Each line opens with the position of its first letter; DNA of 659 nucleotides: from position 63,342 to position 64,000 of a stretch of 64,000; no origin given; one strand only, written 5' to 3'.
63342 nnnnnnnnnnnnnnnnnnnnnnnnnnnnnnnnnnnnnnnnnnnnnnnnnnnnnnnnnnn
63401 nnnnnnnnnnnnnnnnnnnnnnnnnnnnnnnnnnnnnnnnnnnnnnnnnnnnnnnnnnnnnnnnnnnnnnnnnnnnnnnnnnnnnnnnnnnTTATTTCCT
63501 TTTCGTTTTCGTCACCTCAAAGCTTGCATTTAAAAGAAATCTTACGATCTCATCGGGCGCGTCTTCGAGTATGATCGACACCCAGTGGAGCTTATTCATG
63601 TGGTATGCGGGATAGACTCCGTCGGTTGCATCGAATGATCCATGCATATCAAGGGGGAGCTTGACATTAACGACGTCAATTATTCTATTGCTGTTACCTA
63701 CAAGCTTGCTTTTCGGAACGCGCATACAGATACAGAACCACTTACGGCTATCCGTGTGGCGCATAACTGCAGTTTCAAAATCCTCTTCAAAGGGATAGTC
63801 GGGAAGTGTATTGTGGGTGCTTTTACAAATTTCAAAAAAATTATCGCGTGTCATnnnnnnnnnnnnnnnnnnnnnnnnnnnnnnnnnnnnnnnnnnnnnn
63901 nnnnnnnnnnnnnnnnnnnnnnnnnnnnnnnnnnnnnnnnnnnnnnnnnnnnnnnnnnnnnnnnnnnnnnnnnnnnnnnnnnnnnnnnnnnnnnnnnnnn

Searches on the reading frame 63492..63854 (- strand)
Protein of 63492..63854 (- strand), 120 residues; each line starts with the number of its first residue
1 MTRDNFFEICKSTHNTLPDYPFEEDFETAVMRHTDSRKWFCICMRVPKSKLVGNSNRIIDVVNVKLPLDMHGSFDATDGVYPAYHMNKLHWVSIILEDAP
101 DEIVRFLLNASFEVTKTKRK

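Call 8: find_encoding_contigs(protein=window:63492-63854:-, flank=3000, max_places=10)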
Protein window:63492-63854:- (120 aa): no gene with exactly this product is on record in the collection.

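Call 29: find_homologous_proteins(query=window:63492-63854:-, max_evalue=1e-20)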
Query window:63492-63854:- (120 aa): 3282 proteins with E <= 1e-20 among 3298 candidates; the best 120 are listed.
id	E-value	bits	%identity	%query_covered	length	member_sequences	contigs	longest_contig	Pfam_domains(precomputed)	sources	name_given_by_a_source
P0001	3.9e-76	271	98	100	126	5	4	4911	PF04237.19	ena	-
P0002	2.6e-66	239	85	100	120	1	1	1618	PF04237.19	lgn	-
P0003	5.7e-61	222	79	100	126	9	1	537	PF04237.19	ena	-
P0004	5.4e-57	209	73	100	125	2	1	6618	PF04237.19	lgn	-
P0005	2.3e-56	207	74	94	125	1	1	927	PF04237.19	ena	-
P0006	1.1e-55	205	71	100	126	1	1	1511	PF04237.19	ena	-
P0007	6.4e-54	199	67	99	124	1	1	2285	PF04237.19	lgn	-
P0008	1.1e-51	192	68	100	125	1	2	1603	PF04237.19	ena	-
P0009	5.0e-51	190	68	96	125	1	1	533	PF04237.19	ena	-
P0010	6.9e-51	189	68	96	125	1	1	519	PF04237.19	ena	-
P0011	8.3e-51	189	67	100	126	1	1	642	PF04237.19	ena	-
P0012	9.5e-51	189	67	96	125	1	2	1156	PF04237.19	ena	-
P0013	9.7e-51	189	67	100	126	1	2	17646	PF04237.19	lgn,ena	-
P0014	1.1e-50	189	67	100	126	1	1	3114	PF04237.19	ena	-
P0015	1.2e-50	189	68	96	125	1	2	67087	PF04237.19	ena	-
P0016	1.3e-50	189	67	96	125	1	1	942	PF04237.19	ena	-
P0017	1.5e-50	188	67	100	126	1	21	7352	PF04237.19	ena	-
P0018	1.7e-50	188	67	100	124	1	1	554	PF04237.19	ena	-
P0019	2.0e-50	188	66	100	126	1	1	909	PF04237.19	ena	-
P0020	2.2e-50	188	67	100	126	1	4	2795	PF04237.19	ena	-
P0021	2.2e-50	188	67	100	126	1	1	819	PF04237.19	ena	-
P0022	2.4e-50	188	67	96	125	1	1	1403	PF04237.19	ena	-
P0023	2.5e-50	188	67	96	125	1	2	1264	PF04237.19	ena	-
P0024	2.6e-50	188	66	100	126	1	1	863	PF04237.19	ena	-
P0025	2.8e-50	187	68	96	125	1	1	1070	PF04237.19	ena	-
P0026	3.1e-50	187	67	100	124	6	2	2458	PF04237.19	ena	-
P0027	3.3e-50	187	67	96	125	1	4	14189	PF04237.19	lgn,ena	-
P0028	4.6e-50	187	67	100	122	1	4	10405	PF04237.19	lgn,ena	-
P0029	4.8e-50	187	68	95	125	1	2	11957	PF04237.19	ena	-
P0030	4.8e-50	187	66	96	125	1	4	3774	PF04237.19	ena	-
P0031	4.9e-50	187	67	96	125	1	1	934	PF04237.19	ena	-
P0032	5.1e-50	187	65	100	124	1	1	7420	PF04237.19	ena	-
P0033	5.4e-50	187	66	100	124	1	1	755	PF04237.19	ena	-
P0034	5.5e-50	187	65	100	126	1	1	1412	PF04237.19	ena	-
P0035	5.5e-50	187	65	100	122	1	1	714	PF04237.19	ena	-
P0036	5.6e-50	187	67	100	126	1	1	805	PF04237.19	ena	-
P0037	7.2e-50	186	66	96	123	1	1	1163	PF04237.19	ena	-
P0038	7.6e-50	186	64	96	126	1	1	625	PF04237.19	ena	-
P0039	7.6e-50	186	68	100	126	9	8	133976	PF04237.19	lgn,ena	-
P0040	7.9e-50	186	66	100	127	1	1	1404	PF04237.19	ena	-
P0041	1.1e-49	186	66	100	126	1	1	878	PF04237.19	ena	-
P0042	1.2e-49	185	64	100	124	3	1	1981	PF04237.19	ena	-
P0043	1.3e-49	185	64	96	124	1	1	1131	PF04237.19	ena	-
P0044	1.4e-49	185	67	96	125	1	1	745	PF04237.19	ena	-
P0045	1.4e-49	185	64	98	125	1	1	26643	PF04237.19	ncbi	-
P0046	1.4e-49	185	64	100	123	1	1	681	PF04237.19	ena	-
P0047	1.4e-49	185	66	100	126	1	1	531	PF04237.19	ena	-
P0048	1.4e-49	185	65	100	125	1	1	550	PF04237.19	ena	-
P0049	1.5e-49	185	66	100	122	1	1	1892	PF04237.19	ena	-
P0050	1.7e-49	185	67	96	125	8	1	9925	PF04237.19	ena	-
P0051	2.0e-49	185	65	100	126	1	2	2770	PF04237.19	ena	-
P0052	2.3e-49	185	66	100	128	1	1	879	PF04237.19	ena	-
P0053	2.3e-49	185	67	100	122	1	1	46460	PF04237.19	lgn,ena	-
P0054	2.6e-49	184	64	99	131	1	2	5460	PF04237.19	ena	-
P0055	2.8e-49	184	66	100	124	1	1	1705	PF04237.19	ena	-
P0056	3.0e-49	184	65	100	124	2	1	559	PF04237.19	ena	-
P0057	3.0e-49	184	65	100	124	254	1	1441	PF04237.19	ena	-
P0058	3.4e-49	184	64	100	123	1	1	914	PF04237.19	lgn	-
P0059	3.6e-49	184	64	100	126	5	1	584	PF04237.19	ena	-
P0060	3.7e-49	184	65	100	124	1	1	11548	PF04237.19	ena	-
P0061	3.8e-49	184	64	100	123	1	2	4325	PF04237.19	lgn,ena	-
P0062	4.0e-49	184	63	95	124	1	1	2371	PF04237.19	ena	-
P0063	4.0e-49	184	63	100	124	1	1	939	PF04237.19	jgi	jgi:predicted DNA-binding protein (MmcQ/YjbR family)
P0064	4.3e-49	184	65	100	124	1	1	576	PF04237.19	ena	-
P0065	4.3e-49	184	64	100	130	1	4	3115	PF04237.19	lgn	-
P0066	4.4e-49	184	64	100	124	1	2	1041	PF04237.19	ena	-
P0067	4.4e-49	184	64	100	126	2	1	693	PF04237.19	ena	-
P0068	4.7e-49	184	65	96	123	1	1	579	PF04237.19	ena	-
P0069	4.9e-49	183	64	100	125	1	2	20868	PF04237.19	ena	-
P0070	5.5e-49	183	65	95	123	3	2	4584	PF04237.19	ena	-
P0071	5.7e-49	183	66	99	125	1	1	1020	PF04237.19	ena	-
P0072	5.9e-49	183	65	100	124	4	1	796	PF04237.19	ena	-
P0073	6.0e-49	183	65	100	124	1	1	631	PF04237.19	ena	-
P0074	6.5e-49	183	65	100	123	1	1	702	PF04237.19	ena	-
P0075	7.0e-49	183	64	100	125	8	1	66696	PF04237.19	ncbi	-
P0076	7.0e-49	183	64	100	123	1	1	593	PF04237.19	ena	-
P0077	7.0e-49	183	66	96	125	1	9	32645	PF04237.19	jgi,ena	-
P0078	7.2e-49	183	64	100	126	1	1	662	PF04237.19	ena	-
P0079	7.7e-49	183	66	100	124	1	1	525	PF04237.19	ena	-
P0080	7.9e-49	183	64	100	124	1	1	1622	PF04237.19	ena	-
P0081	8.1e-49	183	63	100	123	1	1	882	PF04237.19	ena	-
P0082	8.2e-49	183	64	100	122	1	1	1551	PF04237.19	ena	-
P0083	8.3e-49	183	64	100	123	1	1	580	PF04237.19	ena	-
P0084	8.7e-49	183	63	100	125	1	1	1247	PF04237.19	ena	-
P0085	8.7e-49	183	63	96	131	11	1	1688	PF04237.19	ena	-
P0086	8.7e-49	183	64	96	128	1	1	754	PF04237.19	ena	-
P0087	8.9e-49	183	65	96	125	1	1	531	PF04237.19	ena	-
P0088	9.0e-49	183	66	100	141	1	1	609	PF04237.19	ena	-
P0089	9.2e-49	183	66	100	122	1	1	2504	PF04237.19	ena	-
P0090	9.3e-49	183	64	99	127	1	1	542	PF04237.19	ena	-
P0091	9.5e-49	183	64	100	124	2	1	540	PF04237.19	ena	-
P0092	9.8e-49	183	63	100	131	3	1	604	PF04237.19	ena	-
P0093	1.0e-48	182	64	100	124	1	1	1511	PF04237.19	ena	-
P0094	1.0e-48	182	65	100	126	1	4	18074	PF04237.19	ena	-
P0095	1.1e-48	182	65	100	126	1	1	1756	PF04237.19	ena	-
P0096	1.1e-48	182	64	100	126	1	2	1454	PF04237.19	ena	-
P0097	1.1e-48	182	67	94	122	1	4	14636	PF04237.19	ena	-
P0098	1.1e-48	182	63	100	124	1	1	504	PF04237.19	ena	-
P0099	1.1e-48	182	63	100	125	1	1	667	PF04237.19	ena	-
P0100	1.2e-48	182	65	100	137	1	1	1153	PF04237.19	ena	-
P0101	1.2e-48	182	65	100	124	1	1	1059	PF04237.19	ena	-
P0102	1.2e-48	182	63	100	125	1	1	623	PF04237.19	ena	-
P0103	1.3e-48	182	65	100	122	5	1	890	PF04237.19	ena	-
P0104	1.3e-48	182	65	100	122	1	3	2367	PF04237.19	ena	-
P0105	1.3e-48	182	65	100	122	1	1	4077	PF04237.19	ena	-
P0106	1.3e-48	182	63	100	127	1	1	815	PF04237.19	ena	-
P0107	1.3e-48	182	65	100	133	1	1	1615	PF04237.19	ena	-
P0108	1.3e-48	182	65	96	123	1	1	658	PF04237.19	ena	-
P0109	1.3e-48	182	63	100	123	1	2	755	PF04237.19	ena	-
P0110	1.4e-48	182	62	100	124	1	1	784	PF04237.19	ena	-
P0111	1.4e-48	182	63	100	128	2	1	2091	PF04237.19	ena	-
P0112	1.4e-48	182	64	100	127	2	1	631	PF04237.19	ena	-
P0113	1.5e-48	182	62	99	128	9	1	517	PF04237.19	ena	-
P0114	1.5e-48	182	64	100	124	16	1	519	PF04237.19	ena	-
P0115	1.5e-48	182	64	100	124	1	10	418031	PF04237.19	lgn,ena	-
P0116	1.5e-48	182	64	100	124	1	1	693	PF04237.19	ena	-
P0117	1.5e-48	182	63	100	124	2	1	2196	PF04237.19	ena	-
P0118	1.5e-48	182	65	100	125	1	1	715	PF04237.19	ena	-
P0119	1.5e-48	182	64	100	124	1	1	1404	PF04237.19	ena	-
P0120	1.8e-48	182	63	100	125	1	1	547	PF04237.19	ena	-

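Call 30: find_encoding_contigs(protein=P0001, flank=5000, max_places=10)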
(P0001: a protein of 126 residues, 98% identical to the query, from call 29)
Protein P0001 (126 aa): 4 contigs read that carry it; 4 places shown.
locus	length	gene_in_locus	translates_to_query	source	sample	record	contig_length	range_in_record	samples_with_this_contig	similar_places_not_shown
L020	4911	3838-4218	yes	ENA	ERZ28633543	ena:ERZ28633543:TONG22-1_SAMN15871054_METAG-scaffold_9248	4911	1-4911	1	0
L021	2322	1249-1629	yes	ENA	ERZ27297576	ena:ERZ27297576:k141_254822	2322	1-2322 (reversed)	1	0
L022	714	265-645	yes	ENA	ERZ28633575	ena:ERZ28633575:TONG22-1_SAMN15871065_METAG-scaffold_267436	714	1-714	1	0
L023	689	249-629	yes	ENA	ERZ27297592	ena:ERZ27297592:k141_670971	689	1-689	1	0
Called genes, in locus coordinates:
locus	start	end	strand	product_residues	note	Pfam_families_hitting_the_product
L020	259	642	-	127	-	PF06133:Com_YlbF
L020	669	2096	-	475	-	PF00919:UPF0004, PF04055:Radical_SAM, PF01938:TRAM (weak)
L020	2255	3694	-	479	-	PF03616:Glt_symporter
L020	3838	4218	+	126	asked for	PF04237:YjbR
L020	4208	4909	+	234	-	?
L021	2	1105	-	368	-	?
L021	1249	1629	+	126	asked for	PF04237:YjbR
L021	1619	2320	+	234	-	?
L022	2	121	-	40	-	?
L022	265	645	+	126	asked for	PF04237:YjbR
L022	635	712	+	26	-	?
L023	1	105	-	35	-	?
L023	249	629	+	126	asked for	PF04237:YjbR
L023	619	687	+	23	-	?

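Call 31: find_encoding_contigs(protein=P0002, flank=5000, max_places=10)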
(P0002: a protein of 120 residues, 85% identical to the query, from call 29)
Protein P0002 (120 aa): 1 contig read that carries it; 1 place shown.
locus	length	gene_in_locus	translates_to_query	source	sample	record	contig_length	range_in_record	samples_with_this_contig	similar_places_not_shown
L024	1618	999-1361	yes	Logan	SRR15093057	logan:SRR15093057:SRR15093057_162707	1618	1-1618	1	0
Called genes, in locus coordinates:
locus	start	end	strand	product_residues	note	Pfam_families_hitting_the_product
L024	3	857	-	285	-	?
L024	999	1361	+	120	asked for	PF04237:YjbR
